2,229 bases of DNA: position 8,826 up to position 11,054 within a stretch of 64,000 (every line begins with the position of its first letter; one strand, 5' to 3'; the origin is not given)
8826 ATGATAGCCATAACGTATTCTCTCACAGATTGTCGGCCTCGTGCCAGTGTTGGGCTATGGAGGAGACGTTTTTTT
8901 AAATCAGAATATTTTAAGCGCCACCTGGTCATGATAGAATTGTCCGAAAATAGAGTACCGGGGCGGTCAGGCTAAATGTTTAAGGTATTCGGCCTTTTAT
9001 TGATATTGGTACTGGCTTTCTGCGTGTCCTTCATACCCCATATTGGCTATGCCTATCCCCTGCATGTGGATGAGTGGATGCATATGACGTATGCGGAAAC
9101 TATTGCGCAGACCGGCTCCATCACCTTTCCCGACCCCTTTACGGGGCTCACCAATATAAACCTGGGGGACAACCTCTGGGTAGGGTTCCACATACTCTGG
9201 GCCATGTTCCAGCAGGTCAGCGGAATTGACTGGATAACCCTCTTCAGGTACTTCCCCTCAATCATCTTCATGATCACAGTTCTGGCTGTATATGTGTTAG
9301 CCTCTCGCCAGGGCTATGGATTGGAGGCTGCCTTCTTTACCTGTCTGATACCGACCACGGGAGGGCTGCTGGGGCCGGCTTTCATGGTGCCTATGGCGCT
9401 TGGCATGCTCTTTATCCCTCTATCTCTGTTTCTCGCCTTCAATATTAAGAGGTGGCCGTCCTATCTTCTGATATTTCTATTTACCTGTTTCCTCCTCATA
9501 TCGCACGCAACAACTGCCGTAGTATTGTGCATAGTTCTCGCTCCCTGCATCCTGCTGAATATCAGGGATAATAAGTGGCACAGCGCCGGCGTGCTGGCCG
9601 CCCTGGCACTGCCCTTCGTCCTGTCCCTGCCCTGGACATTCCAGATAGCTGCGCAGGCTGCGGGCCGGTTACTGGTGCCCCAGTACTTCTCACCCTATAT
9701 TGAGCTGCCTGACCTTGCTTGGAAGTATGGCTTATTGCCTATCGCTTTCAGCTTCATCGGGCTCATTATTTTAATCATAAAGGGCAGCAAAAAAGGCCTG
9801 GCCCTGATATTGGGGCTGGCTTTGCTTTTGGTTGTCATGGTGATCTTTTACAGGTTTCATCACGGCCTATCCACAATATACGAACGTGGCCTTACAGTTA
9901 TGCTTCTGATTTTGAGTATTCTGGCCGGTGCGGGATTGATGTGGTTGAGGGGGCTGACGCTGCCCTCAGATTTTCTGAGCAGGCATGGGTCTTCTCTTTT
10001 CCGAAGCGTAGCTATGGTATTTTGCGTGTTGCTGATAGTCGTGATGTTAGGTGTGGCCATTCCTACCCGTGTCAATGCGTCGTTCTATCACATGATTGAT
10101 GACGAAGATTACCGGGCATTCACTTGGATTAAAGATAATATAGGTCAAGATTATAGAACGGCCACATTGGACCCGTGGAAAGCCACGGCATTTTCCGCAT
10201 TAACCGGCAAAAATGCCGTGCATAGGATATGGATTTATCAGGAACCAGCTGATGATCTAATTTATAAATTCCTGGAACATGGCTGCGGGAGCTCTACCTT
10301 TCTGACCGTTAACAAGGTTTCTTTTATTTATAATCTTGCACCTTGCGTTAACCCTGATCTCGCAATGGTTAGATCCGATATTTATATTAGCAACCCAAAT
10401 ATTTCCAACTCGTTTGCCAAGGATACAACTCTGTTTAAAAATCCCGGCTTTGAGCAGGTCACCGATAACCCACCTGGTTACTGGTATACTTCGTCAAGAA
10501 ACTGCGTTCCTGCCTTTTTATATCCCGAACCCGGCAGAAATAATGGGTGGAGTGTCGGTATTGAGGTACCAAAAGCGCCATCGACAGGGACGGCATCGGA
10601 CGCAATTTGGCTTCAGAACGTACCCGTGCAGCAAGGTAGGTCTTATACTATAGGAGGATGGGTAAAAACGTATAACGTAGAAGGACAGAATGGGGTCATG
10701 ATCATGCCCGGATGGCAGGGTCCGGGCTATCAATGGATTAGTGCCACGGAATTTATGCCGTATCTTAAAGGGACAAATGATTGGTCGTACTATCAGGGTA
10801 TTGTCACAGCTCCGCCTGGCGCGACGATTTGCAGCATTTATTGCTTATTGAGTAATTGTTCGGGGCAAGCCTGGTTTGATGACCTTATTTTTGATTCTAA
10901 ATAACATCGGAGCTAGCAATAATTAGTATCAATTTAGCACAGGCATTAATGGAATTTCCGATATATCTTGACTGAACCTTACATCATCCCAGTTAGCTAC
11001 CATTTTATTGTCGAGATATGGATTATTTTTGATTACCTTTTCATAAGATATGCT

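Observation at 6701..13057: GDP-heptose precursor operon next to a GT-C membrane enzyme with a fused carbohydrate-binding domain: candidate surface-protein glycosylation machinery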

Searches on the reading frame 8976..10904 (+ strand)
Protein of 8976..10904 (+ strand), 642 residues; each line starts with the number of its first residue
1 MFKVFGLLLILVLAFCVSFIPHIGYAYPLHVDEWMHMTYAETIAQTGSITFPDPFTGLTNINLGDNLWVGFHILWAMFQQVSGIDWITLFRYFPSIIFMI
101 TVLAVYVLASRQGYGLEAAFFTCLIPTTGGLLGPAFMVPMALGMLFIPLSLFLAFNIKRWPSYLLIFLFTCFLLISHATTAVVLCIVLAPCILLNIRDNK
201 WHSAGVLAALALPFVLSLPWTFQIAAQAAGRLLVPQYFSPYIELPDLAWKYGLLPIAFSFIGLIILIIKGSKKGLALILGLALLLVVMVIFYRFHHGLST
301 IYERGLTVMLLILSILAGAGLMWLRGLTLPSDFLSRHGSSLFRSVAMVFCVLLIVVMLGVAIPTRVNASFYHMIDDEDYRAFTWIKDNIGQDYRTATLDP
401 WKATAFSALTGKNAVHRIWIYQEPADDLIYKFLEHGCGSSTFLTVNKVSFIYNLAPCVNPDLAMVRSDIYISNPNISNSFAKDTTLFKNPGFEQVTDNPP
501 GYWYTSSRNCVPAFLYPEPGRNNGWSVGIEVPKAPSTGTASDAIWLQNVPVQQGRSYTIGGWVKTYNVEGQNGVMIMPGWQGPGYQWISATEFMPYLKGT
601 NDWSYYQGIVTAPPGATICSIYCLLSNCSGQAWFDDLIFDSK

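Call 4: search_protein_families(library=pfam, proteins=[window:8976-10904:+], max_evalue=0.01)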
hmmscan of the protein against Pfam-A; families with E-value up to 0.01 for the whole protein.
window:8976-10904:+ (642 aa): 0 families

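Call 5: search_protein_families(library=ncbifam, proteins=[window:8976-10904:+], max_evalue=0.01)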
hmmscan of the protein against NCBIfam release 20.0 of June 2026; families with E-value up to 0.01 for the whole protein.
window:8976-10904:+ (642 aa): 0 families

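Call 7: find_homologous_proteins(query=window:8976-10904:+, max_evalue=0.001)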
Query window:8976-10904:+ (642 aa): 413 proteins with E <= 0.001 among 8000 candidates; the best 120 are listed.
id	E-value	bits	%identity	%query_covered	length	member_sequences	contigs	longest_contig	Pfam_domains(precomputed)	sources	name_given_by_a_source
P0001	0.0e+0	1488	100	100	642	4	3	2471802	-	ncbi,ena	ncbi:MAG: hypothetical protein WB588_03435 [Dehalococcoidia bacterium]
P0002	0.0e+0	1177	80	100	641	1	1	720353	-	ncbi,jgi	ncbi:MAG: hypothetical protein ABSG90_04905 [Dehalococcoidia bacterium]|jgi:hypothetical protein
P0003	0.0e+0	1063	71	100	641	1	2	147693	-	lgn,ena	-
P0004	0.0e+0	1036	71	100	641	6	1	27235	-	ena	-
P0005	0.0e+0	1035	69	100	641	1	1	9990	-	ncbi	ncbi:MAG: glycosyltransferase family protein [Dehalococcoidia bacterium]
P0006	0.0e+0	1027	69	100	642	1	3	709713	-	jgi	jgi:hypothetical protein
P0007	0.0e+0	1020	69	100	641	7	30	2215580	-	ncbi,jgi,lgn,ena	ncbi:MAG: hypothetical protein ABSA18_17475 [Dehalococcoidia bacterium]|jgi:hypothetical protein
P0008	1.2e-296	1004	66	99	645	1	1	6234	-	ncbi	-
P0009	3.9e-295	999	69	99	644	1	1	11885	-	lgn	-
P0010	3.4e-292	989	65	100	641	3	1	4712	-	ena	-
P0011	6.0e-292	988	65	100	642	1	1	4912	-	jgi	jgi:hypothetical protein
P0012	2.8e-289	979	66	99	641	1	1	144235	-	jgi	jgi:hypothetical protein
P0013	1.5e-288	977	66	99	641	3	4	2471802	-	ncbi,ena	ncbi:MAG: hypothetical protein WB588_03335 [Dehalococcoidia bacterium]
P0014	5.1e-285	965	64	100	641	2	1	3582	-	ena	-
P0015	9.1e-282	955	64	98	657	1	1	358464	-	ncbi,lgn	-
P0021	2.6e-258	877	58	98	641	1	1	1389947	-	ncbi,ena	-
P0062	6.0e-183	628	46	99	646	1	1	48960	PF02018.24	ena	-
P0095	1.4e-149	518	51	72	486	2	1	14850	-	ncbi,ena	-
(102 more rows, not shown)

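Call 8: search_solved_structures(query=window:8976-10904:+, max_evalue=10)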
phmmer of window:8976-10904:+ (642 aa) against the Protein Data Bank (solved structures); distinct sequences matched with E-value up to 10: 0.

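Call 13: search_solved_structures(query=A1, max_evalue=10, show_alignments=3)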
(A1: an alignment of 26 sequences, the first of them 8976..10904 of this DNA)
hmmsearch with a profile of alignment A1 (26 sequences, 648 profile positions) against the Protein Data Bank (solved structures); distinct sequences matched with E-value up to 10: 10.
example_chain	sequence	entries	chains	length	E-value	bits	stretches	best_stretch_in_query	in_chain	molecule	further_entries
4d0q_A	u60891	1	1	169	0.0032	19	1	491-645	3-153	HYALURONATE LYASE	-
8ag9_A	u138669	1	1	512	0.17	13.3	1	605-645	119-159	Endoglucanase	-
2zex_A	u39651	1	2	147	0.28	12.7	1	492-621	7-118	S-layer associated multidomain endoglucanase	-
2zew_A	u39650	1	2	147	0.28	12.6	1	492-621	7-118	S-layer associated multidomain endoglucanase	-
2zey_A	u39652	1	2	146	0.3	12.5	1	493-621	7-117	S-layer associated multidomain endoglucanase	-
3oea_A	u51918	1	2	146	0.34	12.3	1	493-621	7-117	S-layer associated multidomain endoglucanase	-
3oeb_A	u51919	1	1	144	0.39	12.2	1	507-621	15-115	S-layer associated multidomain endoglucanase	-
4qb7_A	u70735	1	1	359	0.56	11.6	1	475-532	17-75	Uncharacterized protein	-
7ml9_A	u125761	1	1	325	0.83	11.1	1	503-578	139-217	Insecticidal protein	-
4h3u_A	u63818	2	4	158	1.2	10.5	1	503-576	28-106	hypothetical protein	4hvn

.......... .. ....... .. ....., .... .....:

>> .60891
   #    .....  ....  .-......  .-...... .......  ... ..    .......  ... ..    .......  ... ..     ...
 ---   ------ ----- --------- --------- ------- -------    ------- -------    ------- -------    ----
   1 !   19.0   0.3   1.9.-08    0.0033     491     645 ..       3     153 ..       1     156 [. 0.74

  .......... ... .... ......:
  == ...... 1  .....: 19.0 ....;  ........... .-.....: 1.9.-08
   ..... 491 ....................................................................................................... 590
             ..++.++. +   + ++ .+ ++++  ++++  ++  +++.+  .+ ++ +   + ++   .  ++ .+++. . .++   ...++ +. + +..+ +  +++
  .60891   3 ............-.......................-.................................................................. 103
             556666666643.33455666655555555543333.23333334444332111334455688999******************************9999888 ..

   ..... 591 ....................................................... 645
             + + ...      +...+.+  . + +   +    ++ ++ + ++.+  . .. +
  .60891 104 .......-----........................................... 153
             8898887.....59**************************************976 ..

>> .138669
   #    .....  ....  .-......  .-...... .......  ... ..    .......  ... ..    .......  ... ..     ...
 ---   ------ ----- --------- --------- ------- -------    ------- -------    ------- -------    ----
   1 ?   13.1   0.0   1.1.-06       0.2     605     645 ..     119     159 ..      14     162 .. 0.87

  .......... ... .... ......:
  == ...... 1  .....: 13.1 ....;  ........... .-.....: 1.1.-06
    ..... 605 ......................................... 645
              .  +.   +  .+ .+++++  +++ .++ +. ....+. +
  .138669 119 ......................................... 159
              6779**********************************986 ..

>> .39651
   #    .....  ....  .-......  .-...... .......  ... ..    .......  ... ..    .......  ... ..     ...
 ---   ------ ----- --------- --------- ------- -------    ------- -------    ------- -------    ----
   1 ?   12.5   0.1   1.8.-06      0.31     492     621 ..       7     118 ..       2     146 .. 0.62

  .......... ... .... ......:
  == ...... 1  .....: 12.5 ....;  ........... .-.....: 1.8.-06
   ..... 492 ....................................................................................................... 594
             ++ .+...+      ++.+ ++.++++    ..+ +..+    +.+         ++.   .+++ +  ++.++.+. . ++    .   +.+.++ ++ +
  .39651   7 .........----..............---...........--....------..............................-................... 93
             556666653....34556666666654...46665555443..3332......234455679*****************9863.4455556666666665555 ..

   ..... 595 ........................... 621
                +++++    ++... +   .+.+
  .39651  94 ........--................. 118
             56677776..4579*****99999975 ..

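Call 14: search_protein_families(library=pfam, alignment_id=A1, max_evalue=1)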
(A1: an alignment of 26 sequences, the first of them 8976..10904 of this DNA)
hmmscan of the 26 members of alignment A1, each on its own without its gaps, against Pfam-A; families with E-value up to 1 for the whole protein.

A. member 1, window:8976-10904:+ (642 aa): 1 family
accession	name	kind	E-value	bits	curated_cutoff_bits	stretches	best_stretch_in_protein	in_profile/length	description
PF02018.23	CBM_4_9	-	0.022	15.5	25.9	1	543-623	51-129/136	Carbohydrate binding domain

B. families by the number of members that match (of 26 scanned): 4 families
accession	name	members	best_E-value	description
PF02018.23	CBM_4_9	11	1.3e-05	Carbohydrate binding domain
PF17453.7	Sigma_M_inh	1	0.0038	Sigma-M inhibitor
PF22637.2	CBM_4_9_1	1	0.22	BppA domain 1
PF19727.4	DUF6219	1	0.39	Family of unknown function (DUF6219)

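Call 20: predict_structure(alignment_id=A1)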
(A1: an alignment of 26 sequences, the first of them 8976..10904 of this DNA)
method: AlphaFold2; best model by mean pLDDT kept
length: 642 residues; sequences in the alignment: 26
mean_pLDDT: 80.6   pTM: 0.72
mean pLDDT of the five models: 80.6, 79.9, 77.2, 75.3, 68.1
residues with pLDDT >= 90: 189; 70-90: 325; 50-70: 100; < 50: 28
segments of 3 or more residues with pLDDT < 50: 129-137, 479-491, 497-501
pLDDT, mean of each block of 10 residues (from residue 1): 88 85 71 86 88 78 74 89 88 84 92 90 70 51 84 90 94 84 90 85 92 87 73 64 63 86 90 89 88 70 80 91 69 55 67 83 68 80 92 85 90 81 72 83 74 90 91 66 38 51 76 79 77 69 85 86 92 93 83 93 91 89 92 86 74
secondary structure, 60 per line:
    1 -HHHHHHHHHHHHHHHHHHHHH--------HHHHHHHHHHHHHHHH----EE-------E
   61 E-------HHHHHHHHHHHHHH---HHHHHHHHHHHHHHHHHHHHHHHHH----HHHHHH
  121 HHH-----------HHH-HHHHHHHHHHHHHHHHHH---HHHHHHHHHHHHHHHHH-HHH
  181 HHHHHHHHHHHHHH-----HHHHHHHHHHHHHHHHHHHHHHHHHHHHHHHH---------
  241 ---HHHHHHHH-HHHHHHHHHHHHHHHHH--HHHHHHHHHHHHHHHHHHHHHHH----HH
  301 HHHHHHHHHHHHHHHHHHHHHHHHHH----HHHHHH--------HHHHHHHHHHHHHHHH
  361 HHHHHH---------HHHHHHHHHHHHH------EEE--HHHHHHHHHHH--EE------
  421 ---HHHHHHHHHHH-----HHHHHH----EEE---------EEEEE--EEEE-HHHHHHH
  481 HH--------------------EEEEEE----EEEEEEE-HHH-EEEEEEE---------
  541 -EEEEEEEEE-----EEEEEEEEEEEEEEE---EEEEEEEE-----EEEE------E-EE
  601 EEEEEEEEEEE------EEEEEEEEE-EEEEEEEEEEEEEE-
elements in order: H2-22 H31-46 H69-82 H86-110 H115-123 H139-156 H160-176 H178-194 H200-231 H244-251 H253-269 H272-294 H299-326 H331-336 H345-366 H376-388 E395-397 H400-410 H424-434 H440-445 E450-452 E462-466 E469-472 H474-482 E503-508 E513-519 E525-531 E542-550 E556-570 E574-581 E587-590 E599-611 E618-626 E628-641

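Call 26: find_encoding_contigs(protein=P0095, flank=8000, max_places=4)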
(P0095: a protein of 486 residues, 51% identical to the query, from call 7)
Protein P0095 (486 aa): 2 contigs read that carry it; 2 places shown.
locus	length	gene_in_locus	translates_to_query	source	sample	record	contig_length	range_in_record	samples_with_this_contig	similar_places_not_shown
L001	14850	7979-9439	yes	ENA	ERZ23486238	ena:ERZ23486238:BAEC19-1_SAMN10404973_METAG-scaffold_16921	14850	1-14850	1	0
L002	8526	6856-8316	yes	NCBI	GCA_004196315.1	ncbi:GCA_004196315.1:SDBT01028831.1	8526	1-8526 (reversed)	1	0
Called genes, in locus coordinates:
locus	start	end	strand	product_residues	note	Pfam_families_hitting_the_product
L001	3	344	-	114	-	?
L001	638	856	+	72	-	PF18893:DUF5652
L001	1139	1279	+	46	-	PF18930:DUF5679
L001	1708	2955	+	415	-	PF02786:CPSase_L_D2, PF08442:ATP-grasp_2, PF13549:ATP-grasp_5, PF24948:Citrate_synth_N, PF16114:Citrate_bind (weak)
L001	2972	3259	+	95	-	-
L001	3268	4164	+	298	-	PF02629:CoA_binding, PF13380:CoA_binding_2 (weak), PF00549:Ligase_CoA, PF13607:Succ_CoA_lig (weak)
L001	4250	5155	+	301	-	PF03328:HpcH_HpaI, PF15617:C-C_Bond_Lyase (faint)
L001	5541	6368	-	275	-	PF03449:GreA_GreB_N, PF01272:GreA_GreB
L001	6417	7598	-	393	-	PF01134:GIDA (faint), PF01266:DAO (weak), PF01494:FAD_binding_3 (faint), PF03486:HI0933_like (weak), PF04820:Trp_halogenase (faint), PF05834:Lycopene_cycl, PF07992:Pyr_redox_2, PF12831:FAD_oxidored (weak), +1 more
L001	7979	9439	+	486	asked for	-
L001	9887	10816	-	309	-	PF00135:COesterase, PF20434:BD-FAE, PF07859:Abhydrolase_3, PF12146:Hydrolase_4 (faint), PF00326:Peptidase_S9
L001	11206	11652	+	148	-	-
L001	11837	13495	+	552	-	PF00989:PAS (weak), PF08448:PAS_4, PF13426:PAS_9, PF01590:GAF, PF13185:GAF_2, PF13492:GAF_3, PF07730:HisKA_3, PF02518:HATPase_c, +1 more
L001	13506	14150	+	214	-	PF00072:Response_reg, PF00196:GerE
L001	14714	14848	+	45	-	?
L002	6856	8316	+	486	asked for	-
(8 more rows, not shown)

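Call 28: find_encoding_contigs(protein=P0007, flank=10000, max_places=3)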
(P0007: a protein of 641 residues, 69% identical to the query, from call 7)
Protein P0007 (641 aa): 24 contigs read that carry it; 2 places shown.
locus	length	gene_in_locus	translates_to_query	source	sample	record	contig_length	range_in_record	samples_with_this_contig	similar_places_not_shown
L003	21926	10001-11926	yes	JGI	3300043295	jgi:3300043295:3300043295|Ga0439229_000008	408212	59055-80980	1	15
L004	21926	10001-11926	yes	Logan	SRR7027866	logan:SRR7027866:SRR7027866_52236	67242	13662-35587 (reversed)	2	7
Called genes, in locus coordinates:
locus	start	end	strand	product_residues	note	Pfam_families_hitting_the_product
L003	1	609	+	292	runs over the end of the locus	PF13188:PAS_8 (faint), PF08448:PAS_4 (weak), PF13426:PAS_9 (weak), PF00989:PAS, PF08448:PAS_4, PF13426:PAS_9, PF08447:PAS_3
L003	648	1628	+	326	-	PF07853:DUF1648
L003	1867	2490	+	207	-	PF08668:HDOD (weak), PF13487:HD_5, PF01966:HD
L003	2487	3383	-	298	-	-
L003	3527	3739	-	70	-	-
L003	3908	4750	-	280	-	PF07760:DUF1616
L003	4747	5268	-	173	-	-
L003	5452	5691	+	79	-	-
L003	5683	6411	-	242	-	PF02517:Rce1-like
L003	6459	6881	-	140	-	PF07760:DUF1616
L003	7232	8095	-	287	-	PF01370:Epimerase, PF04321:RmlD_sub_bind, PF02719:Polysacc_synt_2 (weak), PF16363:GDP_Man_Dehyd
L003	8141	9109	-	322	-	PF01370:Epimerase, PF16363:GDP_Man_Dehyd (weak)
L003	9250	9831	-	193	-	PF00908:dTDP_sugar_isom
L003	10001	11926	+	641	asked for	-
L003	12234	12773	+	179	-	-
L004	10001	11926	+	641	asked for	-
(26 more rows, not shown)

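Call 58: find_encoding_contigs(protein=P0013, flank=10000, max_places=1)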
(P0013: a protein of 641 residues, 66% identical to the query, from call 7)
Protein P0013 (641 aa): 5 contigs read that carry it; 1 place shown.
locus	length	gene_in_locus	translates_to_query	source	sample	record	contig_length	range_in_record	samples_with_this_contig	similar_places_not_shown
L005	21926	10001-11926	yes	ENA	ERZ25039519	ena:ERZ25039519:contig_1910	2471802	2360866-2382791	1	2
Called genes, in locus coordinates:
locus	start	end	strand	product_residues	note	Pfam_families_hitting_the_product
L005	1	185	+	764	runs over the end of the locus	PF01326:PPDK_N, PF00391:PEP-utilizers, PF02896:PEP-utilizers_C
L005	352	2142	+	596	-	PF00009:GTP_EFTU, PF03144:GTP_EFTU_D2, PF14492:EFG_III (faint), PF00679:EFG_C, PF06421:LepA_C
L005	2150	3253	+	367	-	PF04055:Radical_SAM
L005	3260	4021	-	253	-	PF02544:Steroid_dh, PF06966:DUF1295, PF04191:PEMT (weak)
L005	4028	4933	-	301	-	PF01073:3Beta_HSD, PF01370:Epimerase, PF02719:Polysacc_synt_2 (weak), PF13460:NAD_binding_10, PF16363:GDP_Man_Dehyd, PF07993:NAD_binding_4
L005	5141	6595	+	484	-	PF02629:CoA_binding, PF13380:CoA_binding_2, PF13607:Succ_CoA_lig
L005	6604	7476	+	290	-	PF13188:PAS_8 (faint), PF13426:PAS_9 (weak), PF00989:PAS, PF08448:PAS_4 (weak), PF13426:PAS_9, PF08447:PAS_3 (weak)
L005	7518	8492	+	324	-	PF07853:DUF1648 (weak)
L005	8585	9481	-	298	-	-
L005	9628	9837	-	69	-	-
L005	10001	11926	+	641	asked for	-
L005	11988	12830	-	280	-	PF07760:DUF1616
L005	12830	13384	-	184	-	-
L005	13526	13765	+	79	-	-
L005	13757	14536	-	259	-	PF02517:Rce1-like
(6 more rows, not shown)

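Call 59: find_encoding_contigs(protein=P0021, flank=10000, max_places=1)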
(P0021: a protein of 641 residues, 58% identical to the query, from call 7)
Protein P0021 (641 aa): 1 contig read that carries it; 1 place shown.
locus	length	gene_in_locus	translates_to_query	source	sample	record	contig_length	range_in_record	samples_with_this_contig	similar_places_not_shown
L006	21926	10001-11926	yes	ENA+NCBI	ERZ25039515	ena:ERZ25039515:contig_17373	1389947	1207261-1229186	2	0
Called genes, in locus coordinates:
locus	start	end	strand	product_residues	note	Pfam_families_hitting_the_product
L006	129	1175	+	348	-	-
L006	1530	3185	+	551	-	-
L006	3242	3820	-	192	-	-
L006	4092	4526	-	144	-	-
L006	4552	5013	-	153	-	PF00188:CAP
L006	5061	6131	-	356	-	PF00665:rve (weak), PF13610:DDE_Tnp_IS240, PF13683:rve_3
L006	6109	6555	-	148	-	-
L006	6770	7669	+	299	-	PF00665:rve (weak), PF13683:rve_3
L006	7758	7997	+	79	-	-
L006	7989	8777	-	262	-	PF02517:Rce1-like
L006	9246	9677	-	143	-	-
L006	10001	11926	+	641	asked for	-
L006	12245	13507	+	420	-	PF01943:Polysacc_synt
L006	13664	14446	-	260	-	PF01663:Phosphodiest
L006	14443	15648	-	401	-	PF00009:GTP_EFTU, PF01926:MMR_HSR1 (faint), PF14578:GTP_EFTU_D4 (faint), PF03144:GTP_EFTU_D2, PF22594:GTP-eEF1A_C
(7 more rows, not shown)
